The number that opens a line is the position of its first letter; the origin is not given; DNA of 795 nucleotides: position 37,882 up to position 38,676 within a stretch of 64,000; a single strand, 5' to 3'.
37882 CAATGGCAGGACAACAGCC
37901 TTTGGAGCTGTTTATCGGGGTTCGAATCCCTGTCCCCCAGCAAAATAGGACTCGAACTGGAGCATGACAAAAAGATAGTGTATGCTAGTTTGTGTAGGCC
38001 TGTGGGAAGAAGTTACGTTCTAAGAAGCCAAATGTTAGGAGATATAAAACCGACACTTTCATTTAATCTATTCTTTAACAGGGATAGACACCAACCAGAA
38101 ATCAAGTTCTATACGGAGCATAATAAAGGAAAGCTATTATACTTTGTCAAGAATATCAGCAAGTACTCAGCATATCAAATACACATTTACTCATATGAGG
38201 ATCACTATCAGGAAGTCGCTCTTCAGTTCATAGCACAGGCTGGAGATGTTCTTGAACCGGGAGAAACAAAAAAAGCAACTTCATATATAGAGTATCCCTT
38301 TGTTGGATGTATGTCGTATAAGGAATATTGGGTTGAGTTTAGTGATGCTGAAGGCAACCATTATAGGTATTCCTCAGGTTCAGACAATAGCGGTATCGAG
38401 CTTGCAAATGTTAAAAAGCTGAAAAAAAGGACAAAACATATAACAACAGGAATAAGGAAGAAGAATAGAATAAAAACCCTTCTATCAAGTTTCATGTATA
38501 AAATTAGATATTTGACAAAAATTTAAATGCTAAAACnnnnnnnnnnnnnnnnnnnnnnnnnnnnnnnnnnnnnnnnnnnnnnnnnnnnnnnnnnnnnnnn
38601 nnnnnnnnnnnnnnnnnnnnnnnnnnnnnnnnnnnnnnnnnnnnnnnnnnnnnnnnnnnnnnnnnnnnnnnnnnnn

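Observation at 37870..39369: tRNA-Gln followed 1.4 kb downstream by a degenerate copy of its own 3' end: an integrase-less islet with two unknown ORFs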

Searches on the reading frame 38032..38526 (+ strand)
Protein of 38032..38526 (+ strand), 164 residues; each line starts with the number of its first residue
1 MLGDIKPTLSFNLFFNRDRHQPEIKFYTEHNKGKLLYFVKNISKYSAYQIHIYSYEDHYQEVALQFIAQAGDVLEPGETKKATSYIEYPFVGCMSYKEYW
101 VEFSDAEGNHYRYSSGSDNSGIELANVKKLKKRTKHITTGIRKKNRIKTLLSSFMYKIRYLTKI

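Call 10: search_protein_families(library=pfam, proteins=[window:38032-38526:+], max_evalue=0.1)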
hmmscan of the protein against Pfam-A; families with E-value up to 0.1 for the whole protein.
window:38032-38526:+ (164 aa): 0 families

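Call 11: search_protein_families(library=padloc, proteins=[window:38032-38526:+], max_evalue=0.1)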
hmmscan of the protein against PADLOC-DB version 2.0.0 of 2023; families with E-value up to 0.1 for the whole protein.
window:38032-38526:+ (164 aa): 0 families

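Call 12: search_protein_families(library=phrogs, proteins=[window:38032-38526:+], max_evalue=0.1)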
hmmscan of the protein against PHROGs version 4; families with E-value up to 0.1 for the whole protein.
window:38032-38526:+ (164 aa): 2 families
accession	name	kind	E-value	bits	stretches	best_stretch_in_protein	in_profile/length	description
phrog_23541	-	unknown function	0.005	17.8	1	18-87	17-86/90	-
phrog_21382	-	unknown function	0.068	13.7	1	74-158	24-109/242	-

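Call 25: find_homologous_proteins(query=window:38032-38526:+)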
Query window:38032-38526:+ (164 aa): 4 proteins with E <= 0.001 among 16 candidates.
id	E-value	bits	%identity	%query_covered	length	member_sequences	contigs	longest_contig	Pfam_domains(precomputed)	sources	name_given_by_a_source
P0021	5.2e-105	366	100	100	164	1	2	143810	-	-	-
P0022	2.8e-57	211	57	100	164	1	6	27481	-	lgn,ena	-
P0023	2.5e-53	198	56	99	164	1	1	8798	-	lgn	-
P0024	2.3e-51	192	55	99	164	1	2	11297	-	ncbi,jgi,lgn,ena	-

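Call 26: find_encoding_contigs(protein=P0022, flank=10000, max_places=4)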
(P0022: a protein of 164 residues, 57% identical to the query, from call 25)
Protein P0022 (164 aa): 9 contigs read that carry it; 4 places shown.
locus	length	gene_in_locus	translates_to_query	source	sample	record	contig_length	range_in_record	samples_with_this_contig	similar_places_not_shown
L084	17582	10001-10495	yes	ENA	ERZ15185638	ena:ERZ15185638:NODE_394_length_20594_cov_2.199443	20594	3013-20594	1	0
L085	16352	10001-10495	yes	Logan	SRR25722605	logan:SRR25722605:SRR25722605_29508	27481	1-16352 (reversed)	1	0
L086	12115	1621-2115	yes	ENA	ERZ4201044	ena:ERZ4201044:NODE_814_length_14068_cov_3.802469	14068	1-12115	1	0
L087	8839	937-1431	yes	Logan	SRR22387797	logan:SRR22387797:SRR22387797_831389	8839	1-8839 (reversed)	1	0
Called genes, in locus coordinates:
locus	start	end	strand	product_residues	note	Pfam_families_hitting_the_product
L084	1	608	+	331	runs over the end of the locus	PF01594:AI-2E_transport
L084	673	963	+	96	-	PF00486:Trans_reg_C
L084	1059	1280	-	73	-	-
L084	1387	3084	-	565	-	PF13231:PMT_2 (weak), PF07719:TPR_2 (faint), PF13432:TPR_16 (faint), PF00515:TPR_1 (weak), PF13181:TPR_8 (faint), PF13424:TPR_12 (weak), PF13428:TPR_14 (faint), PF13414:TPR_11, +1 more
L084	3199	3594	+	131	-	PF18936:DUF5684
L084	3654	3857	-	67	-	-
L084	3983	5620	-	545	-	PF00239:Resolvase, PF07508:Recombinase, PF13408:Zn_ribbon_recom (weak)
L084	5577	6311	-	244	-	-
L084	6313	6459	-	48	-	-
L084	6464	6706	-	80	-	PF18903:DUF5659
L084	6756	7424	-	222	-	-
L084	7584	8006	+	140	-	-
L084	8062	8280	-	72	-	PF12844:HTH_19, PF13560:HTH_31, PF01381:HTH_3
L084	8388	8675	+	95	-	-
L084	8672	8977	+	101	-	-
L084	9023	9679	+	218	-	-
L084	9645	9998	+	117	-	-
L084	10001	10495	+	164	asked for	-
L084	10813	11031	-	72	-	PF00403:HMA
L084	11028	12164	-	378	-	PF02683:DsbD_TM (weak), PF13386:DsbD_2, PF13473:Cupredoxin_1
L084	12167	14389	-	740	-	PF00403:HMA, PF00122:E1-E2_ATPase, PF00702:Hydrolase, PF08282:Hydrolase_3 (weak)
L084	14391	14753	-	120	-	PF13473:Cupredoxin_1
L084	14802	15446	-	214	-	PF13628:DUF4142, PF03713:DUF305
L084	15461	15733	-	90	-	PF02583:Trns_repr_metal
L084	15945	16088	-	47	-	-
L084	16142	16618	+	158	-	PF00293:NUDIX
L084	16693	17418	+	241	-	PF01988:VIT1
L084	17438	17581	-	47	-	?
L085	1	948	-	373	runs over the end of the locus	PF07995:GSDH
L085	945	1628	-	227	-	-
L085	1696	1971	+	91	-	-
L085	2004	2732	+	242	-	PF01569:PAP2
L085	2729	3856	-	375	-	PF13167:GTP-bdg_N, PF16360:GTP-bdg_M, PF01926:MMR_HSR1, PF02421:FeoB_N (weak)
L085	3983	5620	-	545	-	PF00239:Resolvase, PF07508:Recombinase, PF13408:Zn_ribbon_recom (weak)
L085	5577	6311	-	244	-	-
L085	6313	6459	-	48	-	-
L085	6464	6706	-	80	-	PF18903:DUF5659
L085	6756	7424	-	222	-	-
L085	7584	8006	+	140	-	-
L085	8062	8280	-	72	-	PF12844:HTH_19, PF13560:HTH_31, PF01381:HTH_3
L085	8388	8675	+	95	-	-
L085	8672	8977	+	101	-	-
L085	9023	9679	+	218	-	-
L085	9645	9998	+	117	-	-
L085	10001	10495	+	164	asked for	-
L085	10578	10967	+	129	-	PF01541:GIY-YIG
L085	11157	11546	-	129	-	PF08818:DUF1801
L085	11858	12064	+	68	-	PF13560:HTH_31 (weak), PF01381:HTH_3, PF12844:HTH_19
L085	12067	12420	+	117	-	-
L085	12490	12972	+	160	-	PF00578:AhpC-TSA (weak), PF08534:Redoxin (weak), PF00085:Thioredoxin, PF13098:Thioredoxin_2 (weak)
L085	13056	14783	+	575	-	PF02683:DsbD_TM, PF00578:AhpC-TSA, PF08534:Redoxin, PF13905:Thioredoxin_8, PF17991:Thioredoxin_10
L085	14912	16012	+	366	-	PF01180:DHO_dh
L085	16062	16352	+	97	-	?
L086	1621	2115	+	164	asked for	-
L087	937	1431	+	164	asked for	-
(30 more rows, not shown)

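Call 27: find_encoding_contigs(protein=P0024, flank=10000, max_places=3)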
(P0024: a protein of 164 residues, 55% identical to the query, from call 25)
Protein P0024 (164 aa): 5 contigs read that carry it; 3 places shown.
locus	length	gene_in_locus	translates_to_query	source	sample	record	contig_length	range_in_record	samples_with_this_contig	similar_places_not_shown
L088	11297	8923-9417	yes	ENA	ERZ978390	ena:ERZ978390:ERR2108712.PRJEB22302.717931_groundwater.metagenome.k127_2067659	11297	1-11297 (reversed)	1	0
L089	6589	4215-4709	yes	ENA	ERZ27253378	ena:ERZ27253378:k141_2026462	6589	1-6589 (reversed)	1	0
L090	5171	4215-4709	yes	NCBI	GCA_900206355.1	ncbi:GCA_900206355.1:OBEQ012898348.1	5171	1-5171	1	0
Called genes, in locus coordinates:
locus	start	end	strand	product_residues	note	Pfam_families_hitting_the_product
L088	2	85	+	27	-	?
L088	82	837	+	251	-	PF00528:BPD_transp_1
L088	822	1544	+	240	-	PF00561:Abhydrolase_1, PF12697:Abhydrolase_6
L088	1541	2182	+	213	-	PF04263:TPK_catalytic, PF04265:TPK_B1_binding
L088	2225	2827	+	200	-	-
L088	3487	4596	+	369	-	PF00953:Glycos_transf_4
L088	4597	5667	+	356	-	PF01098:FTSW_RODA_SPOVE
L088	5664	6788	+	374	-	PF03033:Glyco_transf_28, PF13528:Glyco_trans_1_3 (faint), PF04101:Glyco_tran_28_C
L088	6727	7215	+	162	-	-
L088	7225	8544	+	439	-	PF11104:PilM_2 (faint), PF14450:FtsA (weak), PF02491:SHS2_FTSA, PF06277:EutA (weak), PF14450:FtsA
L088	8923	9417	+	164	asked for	-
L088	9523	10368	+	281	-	PF02498:Bro-N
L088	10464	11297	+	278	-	?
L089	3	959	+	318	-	?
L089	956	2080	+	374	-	PF03033:Glyco_transf_28, PF13528:Glyco_trans_1_3 (faint), PF04101:Glyco_tran_28_C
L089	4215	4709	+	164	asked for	-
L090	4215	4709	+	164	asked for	-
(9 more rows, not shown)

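Call 28: find_encoding_contigs(protein=P0023, flank=10000, max_places=3)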
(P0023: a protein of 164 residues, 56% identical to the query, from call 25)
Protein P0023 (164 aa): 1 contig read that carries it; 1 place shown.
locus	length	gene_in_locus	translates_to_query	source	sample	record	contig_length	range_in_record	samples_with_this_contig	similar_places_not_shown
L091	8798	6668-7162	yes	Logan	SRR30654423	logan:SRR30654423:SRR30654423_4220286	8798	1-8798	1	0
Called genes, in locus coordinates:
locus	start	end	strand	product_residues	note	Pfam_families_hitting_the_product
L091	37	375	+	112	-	-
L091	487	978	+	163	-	-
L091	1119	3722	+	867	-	PF01510:Amidase_2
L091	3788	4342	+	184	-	PF02698:DUF218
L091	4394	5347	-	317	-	-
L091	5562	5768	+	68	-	PF13560:HTH_31, PF12844:HTH_19, PF13443:HTH_26 (weak), PF01381:HTH_3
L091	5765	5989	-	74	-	-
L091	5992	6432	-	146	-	PF13091:PLDc_2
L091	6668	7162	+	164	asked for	-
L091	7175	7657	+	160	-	-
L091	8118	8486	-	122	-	PF09966:DUF2200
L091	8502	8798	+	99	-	?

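Call 49: predict_structure(alignment_id=A3)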
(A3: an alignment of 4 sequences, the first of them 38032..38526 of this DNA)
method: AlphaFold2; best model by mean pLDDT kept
length: 164 residues; sequences in the alignment: 4
mean_pLDDT: 62.3   pTM: 0.53
mean pLDDT of the five models: 62.3, 61.3, 54.5, 50.4, 47.7
residues with pLDDT >= 90: 0; 70-90: 60; 50-70: 71; < 50: 33
segments of 3 or more residues with pLDDT < 50: 1-17, 89-94, 116-123
pLDDT, mean of each block of 10 residues (from residue 1): 40 45 68 70 78 68 70 80 59 51 76 55 58 62 56 63 53
secondary structure, 60 per line:
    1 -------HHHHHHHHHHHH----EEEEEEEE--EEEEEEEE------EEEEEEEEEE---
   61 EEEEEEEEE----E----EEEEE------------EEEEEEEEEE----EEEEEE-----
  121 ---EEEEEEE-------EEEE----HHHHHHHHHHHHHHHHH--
elements in order: H8-19 E24-31 E34-41 E48-57 E61-69 E79-83 E96-105 E110-115 E124-130 E138-141 H146-162

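Call 50: search_protein_families(library=pfam, proteins=[L084:5577-6311:-, L084:6756-7424:-, L084:7584-8006:+, L084:8388-8675:+, L084:8672-8977:+, L084:9023-9679:+, L084:9645-9998:+], max_evalue=0.01)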
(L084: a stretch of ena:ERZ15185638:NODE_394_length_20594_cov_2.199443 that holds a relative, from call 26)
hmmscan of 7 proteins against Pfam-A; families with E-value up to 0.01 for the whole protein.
L084:5577-6311:- (244 aa): 0 families

L084:6756-7424:- (222 aa): 0 families

L084:7584-8006:+ (140 aa): 0 families

L084:8388-8675:+ (95 aa): 0 families

L084:8672-8977:+ (101 aa): 0 families

L084:9023-9679:+ (218 aa): 1 family
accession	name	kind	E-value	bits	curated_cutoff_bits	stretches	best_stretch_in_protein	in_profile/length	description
PF24838.2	8xMP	-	0.0042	17.3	30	1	48-193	13-129/136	Octameric membrane protein family (8xMP)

L084:9645-9998:+ (117 aa): 1 family
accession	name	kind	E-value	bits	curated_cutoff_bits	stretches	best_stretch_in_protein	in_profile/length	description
PF16212.11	PhoLip_ATPase_C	-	0.0015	18.7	28.3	1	8-101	110-204/251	Phospholipid-translocating P-type ATPase C-terminal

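Call 51: search_protein_families(library=phrogs, proteins=[L084:5577-6311:-, L084:6756-7424:-, L084:7584-8006:+, L084:8388-8675:+, L084:8672-8977:+, L084:9023-9679:+, L084:9645-9998:+], max_evalue=0.001)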
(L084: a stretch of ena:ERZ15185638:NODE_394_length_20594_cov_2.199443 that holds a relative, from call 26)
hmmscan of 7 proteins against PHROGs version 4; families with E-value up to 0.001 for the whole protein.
L084:5577-6311:- (244 aa): 9 families
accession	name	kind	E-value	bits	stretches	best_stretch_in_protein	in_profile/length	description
phrog_1408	-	DNA, RNA and nucleotide metabolism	3.6e-13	50.6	1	14-169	14-168/302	replication initiation protein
phrog_2149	-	DNA, RNA and nucleotide metabolism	2.1e-12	48.5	1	14-163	13-166/289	replication initiation protein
phrog_17247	-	unknown function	1.1e-11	45.6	1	1-152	1-143/295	-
phrog_16167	-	DNA, RNA and nucleotide metabolism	5.8e-11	43.7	1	1-131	1-122/315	replication initiation protein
phrog_5810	-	DNA, RNA and nucleotide metabolism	6.8e-10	40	1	3-168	3-159/268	replication initiation protein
phrog_12556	-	DNA, RNA and nucleotide metabolism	5.1e-07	30.5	1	1-110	1-106/347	replication initiation protein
phrog_5708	-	DNA, RNA and nucleotide metabolism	8.6e-06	26.9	1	1-181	1-177/263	DnaD-like helicase loader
phrog_1163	-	unknown function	1.3e-05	26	1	1-164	8-183/273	-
phrog_8489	-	DNA, RNA and nucleotide metabolism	0.00074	20.7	0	1-52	1-51/296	DnaD-like helicase loader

L084:6756-7424:- (222 aa): 0 families

L084:7584-8006:+ (140 aa): 0 families

L084:8388-8675:+ (95 aa): 0 families

L084:8672-8977:+ (101 aa): 0 families

L084:9023-9679:+ (218 aa): 0 families

L084:9645-9998:+ (117 aa): 0 families

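Call 55: fold_search(model_id=the predicted structure, library=pdb)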
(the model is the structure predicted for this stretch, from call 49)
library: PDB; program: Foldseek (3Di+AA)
matches with E <= 10: 1094; with E <= 0.001: 0
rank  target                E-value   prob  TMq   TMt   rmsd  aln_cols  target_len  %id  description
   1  8fk7_A                6.2e-03  1.00  0.36  0.41   8.5       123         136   14  Structure of the Pyrobaculum calidifontis flagellar-like archaeal type IV pilus (released 2023-06-28)
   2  1zvf_B                3.2e-02  0.20  0.14  0.15  20.7       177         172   13  The crystal structure of 3-hydroxyanthranilate 3,4-dioxygenase from Saccharomyces cerevisiae (released 2006-06-02)
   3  8b7d                  3.3e-02  0.47  0.21  0.23  13.0       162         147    7  Luminal domain of TMEM106B (released 2023-07-19)
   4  2xsk                  4.1e-02  0.99  0.36  0.54   4.8        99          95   12  E. coli curli protein CsgC - SeCys (released 2010-12-29)
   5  8u01                  4.3e-02  0.66  0.27  0.07  13.4       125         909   14  Crystal Structure of the Glycoside Hydrolase Family 2 TIM Barrel-domain Containing Protein from Phocaeicola plebeius (released 2023-09-27)
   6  9nms_A                4.6e-02  0.77  0.33  0.20  10.9       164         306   13  R162Q mutant of inwardly rectifying potassium channel Kir7.1 (released 2026-01-28)
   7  2wli_B                4.8e-02  0.98  0.37  0.25   6.1       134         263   14  POTASSIUM CHANNEL FROM MAGNETOSPIRILLUM MAGNETOTACTICUM (released 2010-06-09)
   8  9mh8_A                4.8e-02  0.80  0.32  0.19  14.0       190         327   10  CryoEM structure of G protein-gated inwardly rectifying potassium channel GIRK2 R92F (State 2) (released 2025-12-10)
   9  2x6c                  5.3e-02  0.92  0.34  0.24   6.6       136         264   17  Potassium Channel from Magnetospirillum Magnetotacticum (released 2010-06-23)
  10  6o9v_B                5.9e-02  0.98  0.40  0.25   5.8       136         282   14  KirBac3.1 mutant at a resolution of 3.1 Angstroms (released 2020-05-27)
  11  7mjp_B                6.3e-02  0.87  0.35  0.20  10.4       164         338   11  Vascular KATP channel: Kir6.1 SUR2B propeller-like conformation 2 (released 2021-10-13)
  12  7mit_A                6.6e-02  0.85  0.36  0.20  12.0       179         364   11  Vascular KATP channel: Kir6.1 SUR2B propeller-like conformation 1 (released 2021-10-13)
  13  2x6a                  6.9e-02  0.98  0.39  0.26   5.8       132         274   14  Potassium Channel from Magnetospirillum Magnetotacticum (released 2010-06-23)
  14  2wlm_A                7.3e-02  0.97  0.38  0.25   6.2       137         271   14  POTASSIUM CHANNEL FROM MAGNETOSPIRILLUM MAGNETOTACTICUM (released 2010-06-09)
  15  3zrs                  7.3e-02  0.97  0.38  0.25   5.9       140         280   13  X-ray crystal structure of a KirBac potassium channel highlights a mechanism of channel opening at the bundle-crossing g (released 2012-01-11)
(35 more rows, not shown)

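Call 100: search_protein_families(library=ncbifam, proteins=[window:38032-38526:+], max_evalue=0.01)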
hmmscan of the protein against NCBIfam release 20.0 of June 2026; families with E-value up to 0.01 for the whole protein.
window:38032-38526:+ (164 aa): 0 families

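Call 114: search_dna_similar(query=window:38032-38526:+, collection=phages, mode=protein, max_evalue=0.001, max_rows=10)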
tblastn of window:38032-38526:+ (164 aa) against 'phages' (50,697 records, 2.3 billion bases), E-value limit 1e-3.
No match.
